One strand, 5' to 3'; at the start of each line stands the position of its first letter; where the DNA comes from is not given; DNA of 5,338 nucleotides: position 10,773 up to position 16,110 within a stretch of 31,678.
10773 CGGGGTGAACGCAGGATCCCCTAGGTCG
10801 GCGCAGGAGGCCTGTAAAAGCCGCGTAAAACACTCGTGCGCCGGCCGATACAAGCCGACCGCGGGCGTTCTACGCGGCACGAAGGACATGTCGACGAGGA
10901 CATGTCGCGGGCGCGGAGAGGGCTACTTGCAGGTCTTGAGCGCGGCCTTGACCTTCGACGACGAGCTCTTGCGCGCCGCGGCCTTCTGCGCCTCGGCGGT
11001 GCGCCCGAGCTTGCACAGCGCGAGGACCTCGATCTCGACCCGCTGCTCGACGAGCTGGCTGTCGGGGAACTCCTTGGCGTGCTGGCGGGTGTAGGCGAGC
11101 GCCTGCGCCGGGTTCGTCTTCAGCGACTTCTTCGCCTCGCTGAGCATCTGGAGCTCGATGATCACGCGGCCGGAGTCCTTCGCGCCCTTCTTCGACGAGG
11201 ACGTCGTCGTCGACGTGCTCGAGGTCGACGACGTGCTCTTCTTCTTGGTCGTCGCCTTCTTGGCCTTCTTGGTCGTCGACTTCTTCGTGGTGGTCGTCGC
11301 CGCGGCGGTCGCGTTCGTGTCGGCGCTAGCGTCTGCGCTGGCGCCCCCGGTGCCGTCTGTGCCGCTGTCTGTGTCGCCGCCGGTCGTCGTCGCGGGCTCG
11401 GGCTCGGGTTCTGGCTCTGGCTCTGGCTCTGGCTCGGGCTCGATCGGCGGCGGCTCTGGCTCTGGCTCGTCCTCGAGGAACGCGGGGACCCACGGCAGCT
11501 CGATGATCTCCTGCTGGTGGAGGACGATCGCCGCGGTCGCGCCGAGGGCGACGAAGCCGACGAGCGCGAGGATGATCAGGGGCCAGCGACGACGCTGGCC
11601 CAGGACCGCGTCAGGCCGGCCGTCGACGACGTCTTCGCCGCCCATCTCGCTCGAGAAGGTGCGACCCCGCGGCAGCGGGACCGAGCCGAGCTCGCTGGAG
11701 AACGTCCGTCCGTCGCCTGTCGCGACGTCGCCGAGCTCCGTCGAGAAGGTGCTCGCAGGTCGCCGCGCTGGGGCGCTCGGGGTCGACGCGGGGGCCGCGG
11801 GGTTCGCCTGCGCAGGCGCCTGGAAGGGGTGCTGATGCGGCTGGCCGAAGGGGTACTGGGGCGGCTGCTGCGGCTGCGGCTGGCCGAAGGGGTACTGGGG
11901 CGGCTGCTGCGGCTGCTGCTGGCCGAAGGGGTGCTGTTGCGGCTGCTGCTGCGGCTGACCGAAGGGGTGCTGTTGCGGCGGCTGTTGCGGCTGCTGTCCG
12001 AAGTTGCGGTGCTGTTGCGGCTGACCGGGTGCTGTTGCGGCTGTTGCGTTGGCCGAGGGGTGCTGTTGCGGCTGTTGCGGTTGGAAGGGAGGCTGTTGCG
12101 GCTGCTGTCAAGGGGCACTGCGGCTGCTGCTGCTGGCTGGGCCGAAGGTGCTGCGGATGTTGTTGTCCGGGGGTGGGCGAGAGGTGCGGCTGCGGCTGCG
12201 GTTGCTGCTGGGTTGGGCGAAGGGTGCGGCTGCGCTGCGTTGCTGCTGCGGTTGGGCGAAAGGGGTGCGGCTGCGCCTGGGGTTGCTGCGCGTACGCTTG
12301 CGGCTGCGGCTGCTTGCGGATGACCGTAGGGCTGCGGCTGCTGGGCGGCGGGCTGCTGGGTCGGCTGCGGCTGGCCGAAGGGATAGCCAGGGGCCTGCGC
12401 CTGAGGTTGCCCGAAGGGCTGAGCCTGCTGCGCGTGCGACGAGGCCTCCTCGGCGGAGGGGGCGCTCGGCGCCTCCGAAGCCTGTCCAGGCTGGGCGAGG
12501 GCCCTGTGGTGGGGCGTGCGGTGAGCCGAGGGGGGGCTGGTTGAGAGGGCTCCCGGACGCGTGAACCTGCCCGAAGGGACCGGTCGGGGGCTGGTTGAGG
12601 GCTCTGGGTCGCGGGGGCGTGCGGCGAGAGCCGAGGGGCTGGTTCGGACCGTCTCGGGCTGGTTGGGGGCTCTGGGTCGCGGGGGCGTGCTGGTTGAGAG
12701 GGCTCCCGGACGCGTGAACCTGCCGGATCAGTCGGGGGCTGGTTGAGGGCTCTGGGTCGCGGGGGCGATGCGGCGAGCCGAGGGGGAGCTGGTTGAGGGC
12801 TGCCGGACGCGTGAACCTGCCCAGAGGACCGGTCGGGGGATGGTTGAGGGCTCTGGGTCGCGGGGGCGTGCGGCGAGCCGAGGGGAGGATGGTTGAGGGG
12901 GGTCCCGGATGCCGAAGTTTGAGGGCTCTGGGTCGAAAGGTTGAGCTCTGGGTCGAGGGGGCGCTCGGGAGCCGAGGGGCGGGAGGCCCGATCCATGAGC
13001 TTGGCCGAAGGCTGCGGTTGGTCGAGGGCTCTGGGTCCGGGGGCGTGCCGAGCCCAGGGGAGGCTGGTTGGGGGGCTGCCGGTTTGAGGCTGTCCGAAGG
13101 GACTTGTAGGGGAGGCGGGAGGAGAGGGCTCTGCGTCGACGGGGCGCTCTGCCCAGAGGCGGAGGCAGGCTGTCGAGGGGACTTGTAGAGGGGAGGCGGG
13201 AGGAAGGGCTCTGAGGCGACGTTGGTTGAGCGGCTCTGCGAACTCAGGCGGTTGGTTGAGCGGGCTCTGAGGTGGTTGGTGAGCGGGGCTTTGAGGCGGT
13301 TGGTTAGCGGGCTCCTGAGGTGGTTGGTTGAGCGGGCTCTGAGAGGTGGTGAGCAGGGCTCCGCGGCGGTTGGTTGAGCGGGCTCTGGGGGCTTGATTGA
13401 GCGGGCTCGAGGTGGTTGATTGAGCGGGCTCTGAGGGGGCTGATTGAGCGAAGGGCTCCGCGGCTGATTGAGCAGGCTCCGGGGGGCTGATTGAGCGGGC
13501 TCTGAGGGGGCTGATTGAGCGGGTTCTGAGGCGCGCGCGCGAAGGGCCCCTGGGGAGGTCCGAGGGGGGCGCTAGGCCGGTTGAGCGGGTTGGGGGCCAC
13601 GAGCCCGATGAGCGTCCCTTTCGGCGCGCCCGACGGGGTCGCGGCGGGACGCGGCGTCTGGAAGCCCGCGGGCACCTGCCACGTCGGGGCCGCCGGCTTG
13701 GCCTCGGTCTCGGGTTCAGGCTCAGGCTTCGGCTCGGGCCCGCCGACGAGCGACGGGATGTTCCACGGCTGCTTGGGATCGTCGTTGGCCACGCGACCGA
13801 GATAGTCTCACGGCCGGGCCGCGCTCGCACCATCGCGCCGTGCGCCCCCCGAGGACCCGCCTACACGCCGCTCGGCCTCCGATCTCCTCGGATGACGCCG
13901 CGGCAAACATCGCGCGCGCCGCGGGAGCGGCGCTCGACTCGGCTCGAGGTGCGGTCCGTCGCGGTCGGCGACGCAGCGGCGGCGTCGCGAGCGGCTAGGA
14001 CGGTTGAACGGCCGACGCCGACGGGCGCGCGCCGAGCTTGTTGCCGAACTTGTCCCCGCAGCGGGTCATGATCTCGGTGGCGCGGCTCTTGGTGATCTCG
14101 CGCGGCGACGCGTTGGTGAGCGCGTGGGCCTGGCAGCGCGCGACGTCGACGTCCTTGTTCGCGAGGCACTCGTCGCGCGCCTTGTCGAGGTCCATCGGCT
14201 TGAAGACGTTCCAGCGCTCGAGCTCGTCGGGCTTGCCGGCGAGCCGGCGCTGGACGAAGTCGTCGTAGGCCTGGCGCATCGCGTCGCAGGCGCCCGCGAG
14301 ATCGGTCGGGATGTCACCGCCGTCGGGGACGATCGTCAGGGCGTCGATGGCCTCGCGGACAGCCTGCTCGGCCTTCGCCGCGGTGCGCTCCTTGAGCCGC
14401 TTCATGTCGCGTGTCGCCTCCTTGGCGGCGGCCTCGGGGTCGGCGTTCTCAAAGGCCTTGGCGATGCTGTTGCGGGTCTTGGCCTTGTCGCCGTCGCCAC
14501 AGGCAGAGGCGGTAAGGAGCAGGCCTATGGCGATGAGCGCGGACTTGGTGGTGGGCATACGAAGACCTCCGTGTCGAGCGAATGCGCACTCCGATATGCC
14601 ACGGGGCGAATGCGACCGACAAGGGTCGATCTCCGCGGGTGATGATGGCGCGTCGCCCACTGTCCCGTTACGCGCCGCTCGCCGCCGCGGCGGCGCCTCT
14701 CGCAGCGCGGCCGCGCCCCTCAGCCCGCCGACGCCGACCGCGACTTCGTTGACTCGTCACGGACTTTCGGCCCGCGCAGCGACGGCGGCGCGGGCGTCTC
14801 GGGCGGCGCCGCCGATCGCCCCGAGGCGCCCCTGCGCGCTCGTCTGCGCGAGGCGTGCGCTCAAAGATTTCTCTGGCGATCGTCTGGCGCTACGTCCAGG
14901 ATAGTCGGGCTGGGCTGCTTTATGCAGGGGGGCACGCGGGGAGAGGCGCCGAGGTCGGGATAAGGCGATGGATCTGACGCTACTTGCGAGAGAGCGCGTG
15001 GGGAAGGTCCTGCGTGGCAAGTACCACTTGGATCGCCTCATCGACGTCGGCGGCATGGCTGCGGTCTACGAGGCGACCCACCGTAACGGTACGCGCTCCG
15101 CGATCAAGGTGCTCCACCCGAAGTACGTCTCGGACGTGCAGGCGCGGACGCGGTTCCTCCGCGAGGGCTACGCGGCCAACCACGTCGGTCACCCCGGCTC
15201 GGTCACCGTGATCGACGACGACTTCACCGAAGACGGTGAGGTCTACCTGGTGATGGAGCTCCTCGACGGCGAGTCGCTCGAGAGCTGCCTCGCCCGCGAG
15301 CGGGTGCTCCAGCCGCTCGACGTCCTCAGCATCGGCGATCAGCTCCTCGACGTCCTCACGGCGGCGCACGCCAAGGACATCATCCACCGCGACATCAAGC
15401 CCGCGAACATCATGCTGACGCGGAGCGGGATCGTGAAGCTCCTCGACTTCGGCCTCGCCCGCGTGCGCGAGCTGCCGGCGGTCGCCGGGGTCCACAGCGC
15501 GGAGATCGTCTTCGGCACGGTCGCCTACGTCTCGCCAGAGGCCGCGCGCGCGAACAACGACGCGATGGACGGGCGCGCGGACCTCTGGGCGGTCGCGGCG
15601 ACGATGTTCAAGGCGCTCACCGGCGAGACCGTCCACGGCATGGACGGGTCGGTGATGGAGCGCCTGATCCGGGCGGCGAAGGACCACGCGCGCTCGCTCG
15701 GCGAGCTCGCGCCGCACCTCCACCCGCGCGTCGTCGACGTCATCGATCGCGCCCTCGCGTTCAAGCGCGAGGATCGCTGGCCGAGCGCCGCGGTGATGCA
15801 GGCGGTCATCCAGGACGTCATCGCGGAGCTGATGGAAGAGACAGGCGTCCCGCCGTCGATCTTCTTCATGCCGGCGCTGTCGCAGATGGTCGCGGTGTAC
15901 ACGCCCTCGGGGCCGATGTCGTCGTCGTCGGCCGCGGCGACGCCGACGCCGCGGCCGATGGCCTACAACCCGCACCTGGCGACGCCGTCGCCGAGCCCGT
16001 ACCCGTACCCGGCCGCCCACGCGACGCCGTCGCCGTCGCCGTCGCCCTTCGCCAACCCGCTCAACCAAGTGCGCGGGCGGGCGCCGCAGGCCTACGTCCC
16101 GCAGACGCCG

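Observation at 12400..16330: Shared short linear motif NPLNQ in the disordered regions of two neighbouring genes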

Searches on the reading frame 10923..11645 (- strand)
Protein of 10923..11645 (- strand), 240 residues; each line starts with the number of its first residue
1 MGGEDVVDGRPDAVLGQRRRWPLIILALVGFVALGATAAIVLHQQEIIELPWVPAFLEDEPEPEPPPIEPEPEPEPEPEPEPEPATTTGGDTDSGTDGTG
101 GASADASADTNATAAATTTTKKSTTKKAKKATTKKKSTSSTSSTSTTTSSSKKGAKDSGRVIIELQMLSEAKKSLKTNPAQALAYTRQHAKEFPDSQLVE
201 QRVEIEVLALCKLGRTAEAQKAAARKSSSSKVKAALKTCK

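Call 76: predict_structure(alignment_id=A2)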
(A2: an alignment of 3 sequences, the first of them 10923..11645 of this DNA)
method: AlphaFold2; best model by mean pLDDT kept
length: 240 residues; sequences in the alignment: 3
mean_pLDDT: 63.7   pTM: 0.37
mean pLDDT of the five models: 63.7, 62.3, 61.6, 58.4, 58.2
residues with pLDDT >= 90: 47; 70-90: 37; 50-70: 73; < 50: 83
segments of 3 or more residues with pLDDT < 50: 1-4, 7-12, 15-17, 88-93, 97-147, 149-153
pLDDT, mean of each block of 10 residues (from residue 1): 43 52 65 58 51 51 66 61 50 49 43 40 42 40 44 62 91 94 94 88 93 92 78 82
secondary structure, 60 per line:
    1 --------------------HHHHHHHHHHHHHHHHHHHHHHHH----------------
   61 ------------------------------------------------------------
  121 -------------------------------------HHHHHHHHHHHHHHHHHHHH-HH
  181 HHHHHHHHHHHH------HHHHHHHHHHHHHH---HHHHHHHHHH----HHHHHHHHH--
elements in order: H21-44 H158-177 H179-192 H199-212 H216-225 H230-238

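Call 78: fold_search(model_id=the predicted structure, library=pdb)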
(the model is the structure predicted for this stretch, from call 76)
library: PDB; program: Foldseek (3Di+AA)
matches with E <= 10: 489; with E <= 0.001: 0
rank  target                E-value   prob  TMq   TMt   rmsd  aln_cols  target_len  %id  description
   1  7tt6_D                2.0e-01  1.00  0.27  0.44   2.9        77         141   16  BamABCDE bound to substrate EspP in the intermediate-open EspP state (released 2022-03-30)
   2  5l0y_G                2.5e-01  1.00  0.29  0.47   2.5        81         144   16  Crystal Structure of a Sec72-ssa1 c-terminal peptide fusion protein (released 2017-03-22)
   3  2l6j_MODEL_1_A        2.5e-01  0.97  0.25  0.49   3.2        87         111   16  Tah1 complexed by MEEVD (released 2011-12-28)
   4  3tgo_B                2.8e-01  1.00  0.25  0.27   1.5        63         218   21  Crystal structure of the E. coli BamCD complex (released 2011-09-28)
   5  5che_E                2.8e-01  0.97  0.27  0.50   3.9        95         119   17  Crystal structure of Arabidopsis glutamyl-tRNA reductase in complex with its regulatory proteins (released 2016-02-03)
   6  2xev_A                3.0e-01  0.99  0.28  0.52   2.6        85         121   18  Crystal structure of the TPR domain of Xanthomonas campestris ybgF (released 2010-09-15)
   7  8k60_J                3.0e-01  0.97  0.24  0.23   2.7        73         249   27  Cryo-EM structure of Streptomyces coelicolor transcription initiation complex with the global transcription factor Afs (released 2024-07-31)
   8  2xev_B                3.2e-01  0.99  0.28  0.51   2.4        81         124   17  Crystal structure of the TPR domain of Xanthomonas campestris ybgF (released 2010-09-15)
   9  1elw_A                3.2e-01  0.60  0.17  0.29   7.1       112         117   13  Crystal structure of the TPR1 domain of HOP in complex with a HSC70 peptide (released 2000-04-26)
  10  7nri_D                3.4e-01  0.99  0.25  0.28   1.5        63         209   21  Structure of the darobactin-bound E. coli BAM complex (BamABCDE) (released 2021-04-21)
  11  5l0y_B                3.6e-01  0.99  0.30  0.46   2.3        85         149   16  Crystal Structure of a Sec72-ssa1 c-terminal peptide fusion protein (released 2017-03-22)
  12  7qij_HC               4.0e-01  0.99  0.28  0.62   2.7        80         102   16  Complex of the Yersinia enterocolitica Type III secretion export gate YscV with substrate:chaperone complex YscX:YscY (released 2022-06-01)
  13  2vyi_A                4.3e-01  0.99  0.27  0.48   2.7        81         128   21  Crystal Structure of the TPR domain of Human SGT (released 2008-08-12)
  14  4yvo                  4.3e-01  0.96  0.26  0.47   3.9        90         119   18  Crystal Structure of the TPR Domain of Arabidopsis FLU (FLU-TPR) (released 2015-06-10)
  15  7qij_EC               4.5e-01  0.97  0.26  0.60   4.4        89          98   11  Complex of the Yersinia enterocolitica Type III secretion export gate YscV with substrate:chaperone complex YscX:YscY (released 2022-06-01)
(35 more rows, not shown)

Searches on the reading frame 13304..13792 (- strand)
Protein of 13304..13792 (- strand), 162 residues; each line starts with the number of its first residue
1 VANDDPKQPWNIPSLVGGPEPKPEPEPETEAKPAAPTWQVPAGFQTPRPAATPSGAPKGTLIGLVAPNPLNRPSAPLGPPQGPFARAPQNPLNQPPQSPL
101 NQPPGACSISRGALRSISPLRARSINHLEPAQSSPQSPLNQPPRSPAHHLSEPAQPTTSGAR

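Call 9: search_protein_families(library=pfam, proteins=[window:13304-13792:-], max_evalue=0.01)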
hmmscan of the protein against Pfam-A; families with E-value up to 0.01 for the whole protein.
window:13304-13792:- (162 aa): 0 families

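Call 55: search_protein_families(library=ncbifam, proteins=[window:13304-13792:-], max_evalue=0.01)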
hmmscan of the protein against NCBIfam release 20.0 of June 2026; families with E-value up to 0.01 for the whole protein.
window:13304-13792:- (162 aa): 0 families

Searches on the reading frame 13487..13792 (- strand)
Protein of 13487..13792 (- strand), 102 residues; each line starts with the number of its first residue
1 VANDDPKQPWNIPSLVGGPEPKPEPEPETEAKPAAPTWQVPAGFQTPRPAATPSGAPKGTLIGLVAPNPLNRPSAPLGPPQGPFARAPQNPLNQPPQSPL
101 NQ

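Call 44: search_protein_representatives(protein=window:13487-13792:-)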
Query: 102 residues. Proteins with E-value up to 0.001 (for the whole library): 1; up to 1e-10: 1; up to 1e-30: 1. The best 1 are listed.
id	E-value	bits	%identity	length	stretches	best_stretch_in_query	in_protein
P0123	2.7e-33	131.1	79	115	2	1-102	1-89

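Call 46: list_cluster_members(proteins=[P0123])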
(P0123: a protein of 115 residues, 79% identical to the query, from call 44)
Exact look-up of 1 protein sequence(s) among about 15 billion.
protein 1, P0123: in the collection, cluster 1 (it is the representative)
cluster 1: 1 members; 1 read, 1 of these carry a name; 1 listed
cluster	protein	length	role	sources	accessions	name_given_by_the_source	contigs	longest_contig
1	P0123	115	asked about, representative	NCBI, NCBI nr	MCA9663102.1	MAG: hypothetical protein KC486_32505, partial [Myxococcales bacterium] | hypothetical protein [Myxococcales bacterium]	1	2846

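Call 47: find_encoding_contigs(protein=P0123, flank=5000, max_places=3)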
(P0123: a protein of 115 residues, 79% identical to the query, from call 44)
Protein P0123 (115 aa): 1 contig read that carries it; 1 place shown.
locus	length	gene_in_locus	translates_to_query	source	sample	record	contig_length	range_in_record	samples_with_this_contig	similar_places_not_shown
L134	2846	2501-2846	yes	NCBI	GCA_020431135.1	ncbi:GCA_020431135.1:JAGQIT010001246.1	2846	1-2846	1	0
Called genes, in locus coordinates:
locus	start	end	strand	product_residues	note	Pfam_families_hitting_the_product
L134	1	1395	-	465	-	PF00069:Pkinase, PF03109:ABC1 (faint), PF07714:PK_Tyr_Ser-Thr, PF01636:APH (faint)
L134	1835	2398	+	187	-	-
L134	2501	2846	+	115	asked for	?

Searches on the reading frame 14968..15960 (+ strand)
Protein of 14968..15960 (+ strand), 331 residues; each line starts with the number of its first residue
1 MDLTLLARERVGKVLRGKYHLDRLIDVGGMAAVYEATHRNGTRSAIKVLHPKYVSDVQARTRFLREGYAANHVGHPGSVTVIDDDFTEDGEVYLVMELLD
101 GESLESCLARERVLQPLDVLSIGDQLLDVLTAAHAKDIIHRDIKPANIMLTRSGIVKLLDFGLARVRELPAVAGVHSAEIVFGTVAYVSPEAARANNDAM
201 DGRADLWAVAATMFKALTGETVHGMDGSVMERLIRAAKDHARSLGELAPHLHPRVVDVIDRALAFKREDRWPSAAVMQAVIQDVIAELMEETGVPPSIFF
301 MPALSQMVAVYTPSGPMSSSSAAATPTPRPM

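Call 18: find_related_loci(query=window:14968-15960:+, collection=genome_contigs, flank=10000)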
Query window:14968-15960:+ (331 aa) in genome_contigs; peptide patterns used: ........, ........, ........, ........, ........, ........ (x = any residue, [..] = any of these).
600 stretches matched a pattern (row limit reached: there are more); 596 encode a relative of the query (tblastn E <= 1e-3); the best 80 are kept; 80 distinct loci.
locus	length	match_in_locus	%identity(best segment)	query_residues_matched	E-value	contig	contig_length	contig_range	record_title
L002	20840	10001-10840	49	7-288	2e-75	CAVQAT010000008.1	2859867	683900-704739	MAG: uncultured delta proteobacterium isolate MFD03250.bin.2.60 genome assembly, contig: contig_6758, whole genome shotg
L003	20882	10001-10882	45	3-299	5e-75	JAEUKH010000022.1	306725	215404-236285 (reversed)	MAG: Myxococcales bacterium isolate new MAG-90 k141_3871291, whole genome shotgun sequence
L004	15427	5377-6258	42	3-299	9e-70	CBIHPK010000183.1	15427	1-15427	MAG TPA_asm: uncultured Myxococcaceae bacterium isolate SRR18156209_binner13_Refined_17 genome assembly, contig: ERZ2733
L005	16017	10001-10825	46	8-286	1e-69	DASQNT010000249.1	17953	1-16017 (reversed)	MAG TPA_asm: Polyangiaceae bacterium isolate SMAG_U10783 k141_99151, whole genome shotgun sequence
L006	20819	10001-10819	46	10-286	4e-69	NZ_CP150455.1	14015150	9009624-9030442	Sorangium sp. So ce131 chromosome, complete genome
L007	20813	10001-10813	40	1-263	1e-45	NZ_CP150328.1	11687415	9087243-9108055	Sorangium sp. So ce315 chromosome, complete genome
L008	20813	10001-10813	40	1-263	4e-45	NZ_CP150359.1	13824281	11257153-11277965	Sorangium sp. So ce1099 chromosome, complete genome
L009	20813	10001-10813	40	1-263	6e-44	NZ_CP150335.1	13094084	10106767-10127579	Sorangium sp. So ce375 chromosome, complete genome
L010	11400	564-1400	37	12-284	7e-42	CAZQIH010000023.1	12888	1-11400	MAG TPA_asm: uncultured Microbacteriaceae bacterium isolate SRP319275_co3_207 genome assembly, contig: NODE_5161_length_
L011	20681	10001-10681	41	11-229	2e-41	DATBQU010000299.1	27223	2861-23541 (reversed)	MAG TPA_asm: Polyangiaceae bacterium isolate SMAG_U4111 k141_902208, whole genome shotgun sequence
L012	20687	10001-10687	43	12-229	3e-41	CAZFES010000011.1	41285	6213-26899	MAG TPA_asm: uncultured Polyangiaceae bacterium isolate SRP193661_co2_177 genome assembly, contig: NODE_921_length_41285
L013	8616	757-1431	42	12-229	2e-41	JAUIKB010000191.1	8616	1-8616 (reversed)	MAG: Polyangia bacterium isolate Co_bin.340 NODE_46110_length_8616_cov_0.800448, whole genome shotgun sequence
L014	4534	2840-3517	43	12-229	4e-40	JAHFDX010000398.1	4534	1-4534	MAG: Myxococcales bacterium isolate nzgw255 NODE_18165_length_4535_cov_2.742184, whole genome shotgun sequence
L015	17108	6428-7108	42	11-229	6e-40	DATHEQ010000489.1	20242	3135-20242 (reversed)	MAG TPA_asm: Polyangiaceae bacterium isolate SMAG_U12425 k141_453793, whole genome shotgun sequence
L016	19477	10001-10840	33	12-288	6e-40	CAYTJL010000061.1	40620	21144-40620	MAG TPA_asm: uncultured Polyangiaceae bacterium isolate SRP189682_co1_9 genome assembly, contig: NODE_1234_length_40620_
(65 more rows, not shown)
